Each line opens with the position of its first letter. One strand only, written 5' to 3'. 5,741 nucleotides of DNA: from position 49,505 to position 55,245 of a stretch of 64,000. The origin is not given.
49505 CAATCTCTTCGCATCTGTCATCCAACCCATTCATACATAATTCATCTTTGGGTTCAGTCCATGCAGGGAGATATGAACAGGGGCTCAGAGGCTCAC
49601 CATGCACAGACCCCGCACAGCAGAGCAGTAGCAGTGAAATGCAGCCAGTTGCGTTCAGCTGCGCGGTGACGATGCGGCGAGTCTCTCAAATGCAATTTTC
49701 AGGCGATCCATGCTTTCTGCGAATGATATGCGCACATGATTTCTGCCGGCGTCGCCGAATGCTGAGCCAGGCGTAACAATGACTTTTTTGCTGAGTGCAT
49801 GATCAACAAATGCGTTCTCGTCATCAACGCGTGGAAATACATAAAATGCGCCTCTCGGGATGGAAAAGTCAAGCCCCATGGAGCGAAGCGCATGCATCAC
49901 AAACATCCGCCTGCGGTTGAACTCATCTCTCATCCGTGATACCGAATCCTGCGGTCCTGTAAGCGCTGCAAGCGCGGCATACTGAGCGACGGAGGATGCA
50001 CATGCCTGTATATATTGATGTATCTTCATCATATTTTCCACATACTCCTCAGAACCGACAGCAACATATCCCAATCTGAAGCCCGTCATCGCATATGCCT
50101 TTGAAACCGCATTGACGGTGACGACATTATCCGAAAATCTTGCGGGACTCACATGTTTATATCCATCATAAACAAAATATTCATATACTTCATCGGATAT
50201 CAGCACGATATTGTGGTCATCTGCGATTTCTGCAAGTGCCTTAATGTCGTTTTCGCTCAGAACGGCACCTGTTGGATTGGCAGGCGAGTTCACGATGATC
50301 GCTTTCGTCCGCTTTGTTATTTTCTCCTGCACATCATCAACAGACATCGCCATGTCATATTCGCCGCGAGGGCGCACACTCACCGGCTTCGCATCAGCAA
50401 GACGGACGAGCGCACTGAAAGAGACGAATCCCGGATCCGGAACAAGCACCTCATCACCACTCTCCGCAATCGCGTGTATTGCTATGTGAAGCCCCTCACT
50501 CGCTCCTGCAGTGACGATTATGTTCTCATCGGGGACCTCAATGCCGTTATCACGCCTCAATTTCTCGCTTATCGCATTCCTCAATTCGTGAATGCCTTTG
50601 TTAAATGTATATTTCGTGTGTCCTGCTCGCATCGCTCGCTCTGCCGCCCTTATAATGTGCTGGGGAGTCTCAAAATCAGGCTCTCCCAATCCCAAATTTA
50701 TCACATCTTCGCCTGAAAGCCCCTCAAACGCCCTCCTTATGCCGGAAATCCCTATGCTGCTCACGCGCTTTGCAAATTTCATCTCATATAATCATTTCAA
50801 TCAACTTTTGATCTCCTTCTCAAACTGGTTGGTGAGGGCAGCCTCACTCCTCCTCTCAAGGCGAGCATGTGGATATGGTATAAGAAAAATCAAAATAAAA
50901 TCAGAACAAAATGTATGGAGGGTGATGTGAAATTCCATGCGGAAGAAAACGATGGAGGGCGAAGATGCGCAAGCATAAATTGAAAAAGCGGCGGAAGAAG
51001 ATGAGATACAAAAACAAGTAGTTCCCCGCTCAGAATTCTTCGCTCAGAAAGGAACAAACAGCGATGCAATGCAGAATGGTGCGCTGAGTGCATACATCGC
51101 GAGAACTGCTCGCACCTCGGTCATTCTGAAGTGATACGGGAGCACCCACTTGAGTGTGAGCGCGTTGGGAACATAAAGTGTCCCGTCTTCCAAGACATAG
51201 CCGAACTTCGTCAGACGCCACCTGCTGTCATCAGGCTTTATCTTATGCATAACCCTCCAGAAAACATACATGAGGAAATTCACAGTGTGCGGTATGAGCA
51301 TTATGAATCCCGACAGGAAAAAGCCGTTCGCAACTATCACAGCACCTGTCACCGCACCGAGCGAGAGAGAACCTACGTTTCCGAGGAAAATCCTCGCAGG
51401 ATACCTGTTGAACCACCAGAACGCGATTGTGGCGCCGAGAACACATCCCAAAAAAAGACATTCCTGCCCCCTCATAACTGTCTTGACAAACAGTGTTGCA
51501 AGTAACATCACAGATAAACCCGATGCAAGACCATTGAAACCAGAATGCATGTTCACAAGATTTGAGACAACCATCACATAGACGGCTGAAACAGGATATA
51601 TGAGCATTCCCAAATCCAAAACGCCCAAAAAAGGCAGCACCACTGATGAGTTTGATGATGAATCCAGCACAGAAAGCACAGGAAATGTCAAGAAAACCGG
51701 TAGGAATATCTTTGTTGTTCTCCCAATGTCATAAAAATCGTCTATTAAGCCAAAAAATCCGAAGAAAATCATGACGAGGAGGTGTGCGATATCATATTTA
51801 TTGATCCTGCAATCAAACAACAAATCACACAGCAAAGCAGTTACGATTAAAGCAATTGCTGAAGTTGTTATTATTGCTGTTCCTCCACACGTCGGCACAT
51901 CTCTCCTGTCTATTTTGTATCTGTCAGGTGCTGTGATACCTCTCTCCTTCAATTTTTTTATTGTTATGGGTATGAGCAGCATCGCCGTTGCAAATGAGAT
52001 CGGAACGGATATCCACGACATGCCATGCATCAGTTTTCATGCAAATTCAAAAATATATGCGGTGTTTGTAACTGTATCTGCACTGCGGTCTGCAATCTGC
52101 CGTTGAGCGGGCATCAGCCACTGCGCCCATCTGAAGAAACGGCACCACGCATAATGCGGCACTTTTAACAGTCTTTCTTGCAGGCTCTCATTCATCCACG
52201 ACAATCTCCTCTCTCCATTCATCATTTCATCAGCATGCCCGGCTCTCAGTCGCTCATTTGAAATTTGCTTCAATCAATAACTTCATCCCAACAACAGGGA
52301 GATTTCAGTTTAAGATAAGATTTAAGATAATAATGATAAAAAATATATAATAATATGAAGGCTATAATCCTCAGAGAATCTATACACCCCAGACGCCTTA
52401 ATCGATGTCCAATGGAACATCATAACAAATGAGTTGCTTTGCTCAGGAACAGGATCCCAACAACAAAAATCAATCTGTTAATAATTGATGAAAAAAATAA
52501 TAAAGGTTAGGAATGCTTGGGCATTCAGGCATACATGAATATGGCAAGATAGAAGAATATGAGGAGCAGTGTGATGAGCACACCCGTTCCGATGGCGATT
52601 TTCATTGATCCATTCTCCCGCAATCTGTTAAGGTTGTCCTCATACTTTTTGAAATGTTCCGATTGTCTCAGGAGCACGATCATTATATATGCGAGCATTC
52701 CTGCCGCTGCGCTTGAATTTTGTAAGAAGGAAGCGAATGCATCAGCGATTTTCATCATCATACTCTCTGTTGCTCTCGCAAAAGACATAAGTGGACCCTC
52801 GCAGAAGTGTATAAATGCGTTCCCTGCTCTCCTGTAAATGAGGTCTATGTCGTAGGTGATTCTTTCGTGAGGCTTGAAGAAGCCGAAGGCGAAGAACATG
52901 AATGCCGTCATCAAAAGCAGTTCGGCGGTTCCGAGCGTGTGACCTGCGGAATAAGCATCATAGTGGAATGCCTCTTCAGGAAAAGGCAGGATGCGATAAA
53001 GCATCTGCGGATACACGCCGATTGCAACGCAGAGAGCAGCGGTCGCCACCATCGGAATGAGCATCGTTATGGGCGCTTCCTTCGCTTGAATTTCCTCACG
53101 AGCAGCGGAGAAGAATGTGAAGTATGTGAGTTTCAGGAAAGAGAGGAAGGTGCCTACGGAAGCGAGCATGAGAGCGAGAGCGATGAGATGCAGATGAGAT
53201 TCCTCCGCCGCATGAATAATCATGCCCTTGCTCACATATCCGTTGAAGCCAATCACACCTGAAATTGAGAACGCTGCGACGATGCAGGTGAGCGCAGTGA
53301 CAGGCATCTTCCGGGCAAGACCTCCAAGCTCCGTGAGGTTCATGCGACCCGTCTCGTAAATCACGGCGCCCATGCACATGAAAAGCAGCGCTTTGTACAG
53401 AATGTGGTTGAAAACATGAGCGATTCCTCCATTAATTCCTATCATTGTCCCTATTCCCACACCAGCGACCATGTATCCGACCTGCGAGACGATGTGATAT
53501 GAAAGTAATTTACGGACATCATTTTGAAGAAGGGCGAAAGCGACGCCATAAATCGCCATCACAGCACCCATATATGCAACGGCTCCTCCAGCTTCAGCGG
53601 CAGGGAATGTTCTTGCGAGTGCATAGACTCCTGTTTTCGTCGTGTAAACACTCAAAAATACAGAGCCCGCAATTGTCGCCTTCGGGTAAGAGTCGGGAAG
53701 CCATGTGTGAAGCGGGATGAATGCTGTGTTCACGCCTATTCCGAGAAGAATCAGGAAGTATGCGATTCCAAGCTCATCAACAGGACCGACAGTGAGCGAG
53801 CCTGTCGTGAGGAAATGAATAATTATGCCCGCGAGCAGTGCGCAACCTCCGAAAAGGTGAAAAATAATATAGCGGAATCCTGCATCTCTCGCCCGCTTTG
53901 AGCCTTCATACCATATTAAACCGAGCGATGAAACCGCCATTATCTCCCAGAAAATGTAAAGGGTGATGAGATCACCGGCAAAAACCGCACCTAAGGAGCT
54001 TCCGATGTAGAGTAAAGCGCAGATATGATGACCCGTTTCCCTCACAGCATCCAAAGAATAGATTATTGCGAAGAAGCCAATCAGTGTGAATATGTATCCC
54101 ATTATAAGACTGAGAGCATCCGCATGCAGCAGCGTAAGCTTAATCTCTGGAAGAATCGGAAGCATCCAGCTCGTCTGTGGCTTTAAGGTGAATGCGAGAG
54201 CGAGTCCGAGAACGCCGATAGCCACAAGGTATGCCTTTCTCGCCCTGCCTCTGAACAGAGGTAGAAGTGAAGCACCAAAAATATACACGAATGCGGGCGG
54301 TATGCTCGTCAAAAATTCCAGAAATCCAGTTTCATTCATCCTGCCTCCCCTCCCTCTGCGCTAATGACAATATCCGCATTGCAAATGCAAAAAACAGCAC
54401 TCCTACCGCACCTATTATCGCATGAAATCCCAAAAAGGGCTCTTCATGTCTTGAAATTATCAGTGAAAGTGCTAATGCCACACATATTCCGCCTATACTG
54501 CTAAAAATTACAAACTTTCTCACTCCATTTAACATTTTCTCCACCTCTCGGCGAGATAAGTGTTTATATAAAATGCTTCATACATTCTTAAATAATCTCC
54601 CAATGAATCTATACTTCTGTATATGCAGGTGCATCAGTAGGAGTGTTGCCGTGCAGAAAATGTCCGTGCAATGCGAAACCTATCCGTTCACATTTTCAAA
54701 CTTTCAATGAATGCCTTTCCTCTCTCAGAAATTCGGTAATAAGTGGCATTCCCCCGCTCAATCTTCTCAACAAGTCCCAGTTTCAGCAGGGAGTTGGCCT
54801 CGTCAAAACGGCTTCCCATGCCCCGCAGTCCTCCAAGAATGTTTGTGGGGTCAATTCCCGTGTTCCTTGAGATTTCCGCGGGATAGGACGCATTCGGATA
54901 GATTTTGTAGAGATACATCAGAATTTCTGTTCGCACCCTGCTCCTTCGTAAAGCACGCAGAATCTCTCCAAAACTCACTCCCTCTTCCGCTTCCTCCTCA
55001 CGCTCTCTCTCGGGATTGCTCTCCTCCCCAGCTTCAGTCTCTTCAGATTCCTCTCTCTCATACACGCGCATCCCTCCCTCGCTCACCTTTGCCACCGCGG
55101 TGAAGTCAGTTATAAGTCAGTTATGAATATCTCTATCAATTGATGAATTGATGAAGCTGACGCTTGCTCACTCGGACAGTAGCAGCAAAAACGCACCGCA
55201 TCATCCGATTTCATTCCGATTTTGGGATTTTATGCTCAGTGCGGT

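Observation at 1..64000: Pervasive head-to-tail micro-duplications (8-24-nt units) across the window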

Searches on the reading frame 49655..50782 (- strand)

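Call 8: search_protein_families(library=pfam, proteins=[window:49655-50782:-])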
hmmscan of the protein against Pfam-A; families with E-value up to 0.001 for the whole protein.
window:49655-50782:- (375 aa): 6 families
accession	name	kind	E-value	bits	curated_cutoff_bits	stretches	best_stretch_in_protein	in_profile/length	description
PF00155.27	Aminotran_1_2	-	2e-71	241.5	19.7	1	26-368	2-361/361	Aminotransferase class I and II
PF01041.23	DegT_DnrJ_EryC1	-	4.8e-15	56.1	19.8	1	86-197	40-145/360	DegT/DnrJ/EryC1/StrS aminotransferase family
PF00266.25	Aminotran_5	-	3e-08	33.5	21.5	1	69-199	46-177/371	Aminotransferase class-V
PF01053.26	Cys_Met_Meta_PP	-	2.3e-07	30.1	27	1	85-199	68-175/381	Cys/Met metabolism PLP-dependent enzyme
PF01212.27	Beta_elim_lyase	-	1.1e-06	28.6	27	1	44-197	14-168/288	Beta-eliminating lyase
PF01276.26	OKR_DC_1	-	0.00028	20.2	27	1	85-159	82-164/417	Orn/Lys/Arg decarboxylase, major domain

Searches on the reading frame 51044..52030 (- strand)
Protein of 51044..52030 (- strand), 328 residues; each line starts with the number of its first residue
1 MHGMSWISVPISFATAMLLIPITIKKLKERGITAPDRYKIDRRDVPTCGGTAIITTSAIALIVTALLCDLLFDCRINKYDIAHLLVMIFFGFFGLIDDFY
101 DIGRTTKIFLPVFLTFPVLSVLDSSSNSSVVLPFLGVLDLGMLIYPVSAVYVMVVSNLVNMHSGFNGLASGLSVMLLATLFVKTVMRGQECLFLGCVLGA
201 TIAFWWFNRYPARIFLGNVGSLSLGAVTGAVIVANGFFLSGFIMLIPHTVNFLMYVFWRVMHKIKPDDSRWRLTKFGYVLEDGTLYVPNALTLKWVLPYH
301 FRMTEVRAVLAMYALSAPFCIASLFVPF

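Call 75: search_protein_families(library=pfam, proteins=[window:51044-52030:-], max_evalue=0.00001)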
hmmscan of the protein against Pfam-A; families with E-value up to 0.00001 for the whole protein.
window:51044-52030:- (328 aa): 1 family
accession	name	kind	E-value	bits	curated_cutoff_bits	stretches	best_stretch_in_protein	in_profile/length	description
PF00953.26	Glycos_transf_4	-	7.3e-30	104.5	27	1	83-233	4-157/160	Glycosyl transferase family 4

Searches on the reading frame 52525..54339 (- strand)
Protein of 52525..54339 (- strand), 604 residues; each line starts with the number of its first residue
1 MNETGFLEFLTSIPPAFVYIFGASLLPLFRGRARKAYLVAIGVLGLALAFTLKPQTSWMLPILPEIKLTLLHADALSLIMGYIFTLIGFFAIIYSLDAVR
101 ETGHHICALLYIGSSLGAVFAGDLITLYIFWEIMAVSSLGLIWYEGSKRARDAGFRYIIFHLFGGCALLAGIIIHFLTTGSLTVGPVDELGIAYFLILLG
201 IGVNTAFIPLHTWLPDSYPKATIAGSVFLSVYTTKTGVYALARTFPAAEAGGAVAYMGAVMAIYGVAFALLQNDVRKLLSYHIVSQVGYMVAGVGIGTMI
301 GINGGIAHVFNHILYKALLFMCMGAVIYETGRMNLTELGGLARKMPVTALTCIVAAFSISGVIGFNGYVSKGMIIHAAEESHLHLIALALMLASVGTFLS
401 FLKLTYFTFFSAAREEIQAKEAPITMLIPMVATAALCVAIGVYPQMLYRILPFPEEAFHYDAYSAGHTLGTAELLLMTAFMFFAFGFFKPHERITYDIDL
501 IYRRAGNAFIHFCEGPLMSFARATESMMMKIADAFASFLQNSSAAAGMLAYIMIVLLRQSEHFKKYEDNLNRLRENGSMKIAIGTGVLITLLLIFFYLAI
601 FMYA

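Call 8: search_protein_families(library=pfam, proteins=[window:52525-54339:-])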
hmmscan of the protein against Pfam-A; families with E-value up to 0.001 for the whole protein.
window:52525-54339:- (604 aa): 1 family
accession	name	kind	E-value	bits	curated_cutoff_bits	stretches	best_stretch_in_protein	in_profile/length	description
PF00361.26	Proton_antipo_M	-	2.4e-49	168.6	21.5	1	121-394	1-291/294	NADH:quinone oxidoreductase/Mrp antiporter, TM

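Call 41: find_encoding_contigs(protein=window:52525-54339:-, flank=10000, max_places=5)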
Protein window:52525-54339:- (604 aa): no gene with exactly this product is on record in the collection.

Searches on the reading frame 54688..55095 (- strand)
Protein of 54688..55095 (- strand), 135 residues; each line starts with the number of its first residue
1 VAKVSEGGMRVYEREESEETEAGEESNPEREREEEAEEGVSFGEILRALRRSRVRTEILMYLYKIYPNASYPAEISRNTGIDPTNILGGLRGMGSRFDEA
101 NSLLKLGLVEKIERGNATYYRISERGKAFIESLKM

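Call 75: search_protein_families(library=pfam, proteins=[window:54688-55095:-], max_evalue=0.00001)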
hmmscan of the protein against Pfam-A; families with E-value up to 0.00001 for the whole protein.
window:54688-55095:- (135 aa): 1 family
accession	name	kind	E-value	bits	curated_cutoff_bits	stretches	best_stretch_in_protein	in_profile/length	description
PF07381.18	EarA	-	5.8e-28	97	22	1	45-132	1-89/90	EarA-like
